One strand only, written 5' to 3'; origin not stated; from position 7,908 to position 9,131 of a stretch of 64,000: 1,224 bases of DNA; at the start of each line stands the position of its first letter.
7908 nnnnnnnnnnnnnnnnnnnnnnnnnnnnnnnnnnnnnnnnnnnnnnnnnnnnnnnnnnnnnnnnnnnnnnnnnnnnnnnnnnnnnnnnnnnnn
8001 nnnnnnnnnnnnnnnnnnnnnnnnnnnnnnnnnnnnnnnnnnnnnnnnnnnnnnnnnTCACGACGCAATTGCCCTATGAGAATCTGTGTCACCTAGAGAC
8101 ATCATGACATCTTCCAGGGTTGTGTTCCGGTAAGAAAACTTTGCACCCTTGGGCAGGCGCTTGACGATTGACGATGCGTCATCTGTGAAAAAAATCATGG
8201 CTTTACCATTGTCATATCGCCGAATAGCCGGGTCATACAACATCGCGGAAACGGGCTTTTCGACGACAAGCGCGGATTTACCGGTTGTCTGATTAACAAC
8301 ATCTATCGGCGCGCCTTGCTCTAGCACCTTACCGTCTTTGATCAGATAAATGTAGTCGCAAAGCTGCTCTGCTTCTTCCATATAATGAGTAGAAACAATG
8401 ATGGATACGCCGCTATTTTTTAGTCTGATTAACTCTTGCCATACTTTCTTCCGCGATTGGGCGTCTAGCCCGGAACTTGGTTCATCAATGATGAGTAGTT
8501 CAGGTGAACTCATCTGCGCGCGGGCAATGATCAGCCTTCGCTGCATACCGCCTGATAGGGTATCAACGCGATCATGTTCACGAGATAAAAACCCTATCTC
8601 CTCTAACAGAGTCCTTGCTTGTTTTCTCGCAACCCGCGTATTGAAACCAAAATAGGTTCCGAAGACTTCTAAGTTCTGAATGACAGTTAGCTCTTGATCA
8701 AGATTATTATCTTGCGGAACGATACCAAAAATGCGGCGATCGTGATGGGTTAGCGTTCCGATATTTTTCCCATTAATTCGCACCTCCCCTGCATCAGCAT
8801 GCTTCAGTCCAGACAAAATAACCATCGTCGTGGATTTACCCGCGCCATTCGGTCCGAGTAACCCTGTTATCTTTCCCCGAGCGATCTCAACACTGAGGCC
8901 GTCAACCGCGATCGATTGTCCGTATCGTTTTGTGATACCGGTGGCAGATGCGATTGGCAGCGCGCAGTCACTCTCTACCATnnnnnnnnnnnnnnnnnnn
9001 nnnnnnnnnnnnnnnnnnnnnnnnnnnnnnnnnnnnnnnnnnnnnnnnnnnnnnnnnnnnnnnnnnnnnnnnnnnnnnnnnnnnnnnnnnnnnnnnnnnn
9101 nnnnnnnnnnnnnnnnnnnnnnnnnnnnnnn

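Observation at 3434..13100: Seven-gene low-GC operon suggesting biosynthesis and export of an unusual lipid, wax-ester or glycolipid-type product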

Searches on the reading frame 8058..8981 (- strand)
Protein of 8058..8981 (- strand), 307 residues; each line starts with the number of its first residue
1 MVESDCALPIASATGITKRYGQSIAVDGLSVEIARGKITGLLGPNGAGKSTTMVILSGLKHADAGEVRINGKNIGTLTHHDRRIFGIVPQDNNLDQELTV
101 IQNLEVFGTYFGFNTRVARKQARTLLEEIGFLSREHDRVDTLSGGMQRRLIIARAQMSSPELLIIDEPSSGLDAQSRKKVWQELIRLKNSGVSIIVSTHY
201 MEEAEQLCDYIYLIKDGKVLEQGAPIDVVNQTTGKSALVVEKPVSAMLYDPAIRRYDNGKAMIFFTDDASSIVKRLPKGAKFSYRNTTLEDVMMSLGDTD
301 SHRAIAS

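Call 4: search_protein_families(library=pfam, proteins=[window:8058-8981:-], max_evalue=0.01)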
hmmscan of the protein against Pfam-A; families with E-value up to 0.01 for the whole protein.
window:8058-8981:- (307 aa): 6 families
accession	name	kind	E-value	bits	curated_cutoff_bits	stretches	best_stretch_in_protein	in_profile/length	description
PF00005.33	ABC_tran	-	3.2e-32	112.4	25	1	27-169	2-136/137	ABC transporter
PF13304.12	AAA_21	-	3.7e-11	44.1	27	2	142-199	238-298/304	AAA domain, putative AbiEii toxin, Type IV TA system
PF02463.25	SMC_N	-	7.4e-06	26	40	1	37-207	25-205/220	RecF/RecN/SMC N terminal domain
PF13604.12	AAA_30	-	0.002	18.3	27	0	37-68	19-50/191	AAA domain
PF13401.12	AAA_22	-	0.0027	18.5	27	0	38-197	7-121/130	AAA domain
PF13175.12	AAA_15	-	0.0029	17.7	32.1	0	156-199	325-369/374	AAA ATPase domain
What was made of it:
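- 8058..8981 (-): ABC transporter ATPase, NodI/DrrA-like. PF00005 hit (call 4).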

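Call 5: search_protein_families(library=ncbifam, proteins=[window:8058-8981:-], max_evalue=0.01)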
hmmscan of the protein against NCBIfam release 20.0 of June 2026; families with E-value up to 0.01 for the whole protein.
window:8058-8981:- (307 aa): 190 families (the best 25 are shown)
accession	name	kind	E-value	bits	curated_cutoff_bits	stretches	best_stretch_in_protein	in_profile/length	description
NF010060.0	PRK13537.1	equivalog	2.3e-70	237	521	1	11-297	16-308/314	nodulation factor ABC transporter ATP-binding protein NodI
TIGR01188.1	drrA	subfamily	3.2e-66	223.6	312.45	1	18-235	1-218/302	daunorubicin resistance ABC transporter, ATP-binding protein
NF010059.0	PRK13536.1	equivalog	1.3e-61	208.2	549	1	13-296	46-335/342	nodulation factor ABC transporter ATP-binding protein NodI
TIGR01288.1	nodI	equivalog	5.9e-58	196.3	424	1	13-296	7-296/303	nodulation factor ABC transporter ATP-binding protein NodI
TIGR03864.1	PQQ_ABC_ATP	hypoth_equivalog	5.4e-56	189.7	302.25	1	14-235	5-226/236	ABC transporter, ATP-binding subunit, PQQ-dependent alcohol dehydrogenase system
NF033858.1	ABC2_perm_RbbA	equivalog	1.1e-55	189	1050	1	10-234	266-490/909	ribosome-associated ATPase/putative transporter RbbA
TIGR04406.1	LPS_export_lptB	equivalog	2.3e-47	161.3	240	1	13-236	4-230/239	LPS export ABC transporter ATP-binding protein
TIGR03522.1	GldA_ABC_ATP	equivalog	5.7e-46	157.3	402.6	1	15-241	7-231/301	gliding motility-associated ABC transporter ATP-binding subunit GldA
TIGR03265.1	PhnT2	equivalog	4.5e-44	151.1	457.7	1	13-232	7-226/353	putative 2-aminoethylphosphonate ABC transporter ATP-binding protein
NF043075.1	MMSYN1_0197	equivalog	1.4e-39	136.1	550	1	14-233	6-225/341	spermidine/putrescine ABC transporter ATP-binding protein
TIGR00968.1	3a0106s01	subfamily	1.9e-39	135.6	342.75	1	15-233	5-223/237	sulfate ABC transporter ATP-binding protein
TIGR03740.1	galliderm_ABC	subfamily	2.7e-39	135.1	309.75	1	15-222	5-205/223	lantibiotic protection ABC transporter ATP-binding subunit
TIGR01257.1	rim_protein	equivalog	1.7e-38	131.3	4012.85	1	24-230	944-1149/2272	rim ABC transporter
TIGR02315.1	ABC_phnC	equivalog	2e-37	128.9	266.1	1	15-231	6-236/243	phosphonate ABC transporter ATP-binding protein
TIGR04521.1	ECF_ATPase_2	equivalog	2.1e-37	128.7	330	1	23-248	18-252/279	energy-coupling factor transporter ATPase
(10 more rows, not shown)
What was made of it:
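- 8058..8981 (-): NF010060 NodI 237 bits (cut-off 521) and TIGR01188 drrA 223.6 bits (cut-off 312) (call 5).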

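Call 81: search_protein_families(library=padloc, proteins=[window:8058-8981:-], max_evalue=0.001)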
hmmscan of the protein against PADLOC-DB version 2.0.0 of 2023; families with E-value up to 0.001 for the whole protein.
window:8058-8981:- (307 aa): 16 families
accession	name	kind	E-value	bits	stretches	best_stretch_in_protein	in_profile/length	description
PDLC04135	mad3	-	2.5e-28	97.7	2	133-217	255-340/374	mads_3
PDLC02980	AriA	-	4.1e-12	44.7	2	140-199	236-298/304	-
PDLC04140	mad8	-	1.8e-11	42.1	1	25-202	16-235/314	mads_8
PDLC03878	NsnB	-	2.1e-08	32.3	1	149-199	224-276/345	-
PDLC04032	PD-T4-4_A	-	7.1e-07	26.5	1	153-199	340-386/474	-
PDLC04213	HEC-02A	-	8.6e-07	26.8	1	152-199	224-271/337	-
PDLC02914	ATPase-Toprim_I-B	-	3.3e-06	24.6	0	154-201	197-245/443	-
PDLC04541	PDC-M25A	-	1.5e-05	22.3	0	31-67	16-52/380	-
PDLC04175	HEC-01A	-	2e-05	21.9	0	140-199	247-307/363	-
PDLC04164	AriA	-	0.0001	20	0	138-199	168-231/253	-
PDLC04710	PDC-M56A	-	0.00011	19.3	0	159-200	240-281/382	-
PDLC04033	PD-T4-4_A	-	0.00027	18.3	1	157-199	323-365/460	-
PDLC02979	AriA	-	0.00033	18.5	0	156-199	324-368/373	-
PDLC03859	LmuB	-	0.00042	17.6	0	158-205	538-586/611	-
PDLC02358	Old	-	0.00061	16.7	0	155-199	280-324/578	Old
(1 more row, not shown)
